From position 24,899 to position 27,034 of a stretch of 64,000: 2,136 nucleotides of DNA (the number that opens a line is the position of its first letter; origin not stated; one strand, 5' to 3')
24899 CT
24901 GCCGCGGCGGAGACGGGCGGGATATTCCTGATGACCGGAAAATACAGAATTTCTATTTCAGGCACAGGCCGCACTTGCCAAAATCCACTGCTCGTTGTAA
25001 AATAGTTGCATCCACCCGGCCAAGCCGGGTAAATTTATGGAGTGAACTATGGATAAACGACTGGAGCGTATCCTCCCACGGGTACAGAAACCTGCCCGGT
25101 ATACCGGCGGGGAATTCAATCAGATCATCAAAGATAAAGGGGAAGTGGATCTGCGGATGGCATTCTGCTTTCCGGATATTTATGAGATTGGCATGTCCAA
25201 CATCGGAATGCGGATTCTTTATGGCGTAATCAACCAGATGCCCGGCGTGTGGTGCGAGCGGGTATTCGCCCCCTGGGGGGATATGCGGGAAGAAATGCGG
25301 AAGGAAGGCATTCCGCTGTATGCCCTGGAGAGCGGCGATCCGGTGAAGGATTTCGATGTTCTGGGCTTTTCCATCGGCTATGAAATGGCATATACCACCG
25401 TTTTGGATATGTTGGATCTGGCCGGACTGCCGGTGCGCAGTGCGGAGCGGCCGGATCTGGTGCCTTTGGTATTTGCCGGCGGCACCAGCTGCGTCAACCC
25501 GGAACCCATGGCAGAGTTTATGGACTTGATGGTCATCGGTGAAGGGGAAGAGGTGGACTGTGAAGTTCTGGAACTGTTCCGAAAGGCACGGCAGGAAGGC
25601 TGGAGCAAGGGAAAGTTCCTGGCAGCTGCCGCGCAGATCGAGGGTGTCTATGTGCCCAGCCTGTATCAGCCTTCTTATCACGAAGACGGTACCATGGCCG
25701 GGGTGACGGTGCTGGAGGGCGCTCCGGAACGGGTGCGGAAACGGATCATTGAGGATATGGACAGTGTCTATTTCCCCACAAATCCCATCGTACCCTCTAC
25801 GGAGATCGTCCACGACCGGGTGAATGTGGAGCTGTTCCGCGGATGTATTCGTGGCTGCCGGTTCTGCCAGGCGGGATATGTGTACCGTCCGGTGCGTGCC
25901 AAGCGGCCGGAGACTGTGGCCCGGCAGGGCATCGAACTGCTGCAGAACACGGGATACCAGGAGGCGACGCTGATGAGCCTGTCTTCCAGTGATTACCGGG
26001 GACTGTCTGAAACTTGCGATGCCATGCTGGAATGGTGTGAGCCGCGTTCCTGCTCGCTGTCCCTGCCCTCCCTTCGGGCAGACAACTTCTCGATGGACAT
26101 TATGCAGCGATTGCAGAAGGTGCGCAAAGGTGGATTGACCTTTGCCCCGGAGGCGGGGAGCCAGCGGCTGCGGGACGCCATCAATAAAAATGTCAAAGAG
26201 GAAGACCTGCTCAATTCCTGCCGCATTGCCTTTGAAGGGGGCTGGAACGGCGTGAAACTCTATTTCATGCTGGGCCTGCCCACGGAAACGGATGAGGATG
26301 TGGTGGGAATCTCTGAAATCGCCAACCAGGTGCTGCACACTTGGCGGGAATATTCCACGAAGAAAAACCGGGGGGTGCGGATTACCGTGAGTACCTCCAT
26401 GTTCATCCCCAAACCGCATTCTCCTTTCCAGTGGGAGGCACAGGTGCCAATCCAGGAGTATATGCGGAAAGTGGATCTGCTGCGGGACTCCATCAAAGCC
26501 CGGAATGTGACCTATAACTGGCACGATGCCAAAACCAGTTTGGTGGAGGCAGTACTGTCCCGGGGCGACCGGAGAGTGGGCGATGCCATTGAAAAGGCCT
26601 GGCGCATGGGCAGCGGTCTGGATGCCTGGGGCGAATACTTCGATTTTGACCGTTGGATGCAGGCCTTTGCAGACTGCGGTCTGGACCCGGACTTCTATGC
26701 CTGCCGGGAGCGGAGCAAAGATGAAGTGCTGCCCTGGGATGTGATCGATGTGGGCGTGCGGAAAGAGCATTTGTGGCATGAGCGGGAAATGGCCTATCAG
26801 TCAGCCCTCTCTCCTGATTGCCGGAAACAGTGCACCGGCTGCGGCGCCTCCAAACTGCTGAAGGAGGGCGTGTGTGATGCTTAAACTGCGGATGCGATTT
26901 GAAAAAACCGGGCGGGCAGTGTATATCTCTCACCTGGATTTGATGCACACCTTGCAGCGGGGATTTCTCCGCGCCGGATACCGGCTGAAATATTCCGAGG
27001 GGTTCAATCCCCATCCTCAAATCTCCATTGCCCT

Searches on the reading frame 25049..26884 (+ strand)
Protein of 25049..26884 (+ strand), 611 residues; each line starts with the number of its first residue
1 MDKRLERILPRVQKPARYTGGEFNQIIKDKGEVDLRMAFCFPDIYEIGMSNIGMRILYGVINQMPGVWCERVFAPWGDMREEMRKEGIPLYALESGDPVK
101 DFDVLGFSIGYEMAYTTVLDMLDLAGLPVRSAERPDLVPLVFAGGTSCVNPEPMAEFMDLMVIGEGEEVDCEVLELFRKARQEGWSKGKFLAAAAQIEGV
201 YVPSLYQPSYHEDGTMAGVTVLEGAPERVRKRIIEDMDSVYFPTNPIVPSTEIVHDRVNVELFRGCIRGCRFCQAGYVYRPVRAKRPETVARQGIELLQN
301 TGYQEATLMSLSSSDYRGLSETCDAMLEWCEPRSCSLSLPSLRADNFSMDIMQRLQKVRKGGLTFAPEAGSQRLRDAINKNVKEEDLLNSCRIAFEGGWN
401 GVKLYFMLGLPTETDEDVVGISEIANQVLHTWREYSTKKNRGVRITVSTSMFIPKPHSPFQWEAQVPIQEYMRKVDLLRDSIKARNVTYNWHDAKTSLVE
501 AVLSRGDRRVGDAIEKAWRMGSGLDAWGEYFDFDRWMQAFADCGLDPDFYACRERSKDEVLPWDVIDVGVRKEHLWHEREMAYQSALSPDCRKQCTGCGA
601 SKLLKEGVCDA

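Call 77: search_protein_families(library=pfam, proteins=[window:25049-26884:+], max_evalue=0.001)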
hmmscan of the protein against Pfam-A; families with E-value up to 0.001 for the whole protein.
window:25049-26884:+ (611 aa): 2 families
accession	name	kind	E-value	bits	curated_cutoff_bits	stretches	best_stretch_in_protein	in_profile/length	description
PF19864.5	Radical_SAM_N2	-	2.9e-61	205.8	29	1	53-203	1-151/151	Radical SAM proteins, N-terminal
PF04055.27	Radical_SAM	-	2.5e-16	60.8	29.5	1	261-421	2-162/166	Radical SAM superfamily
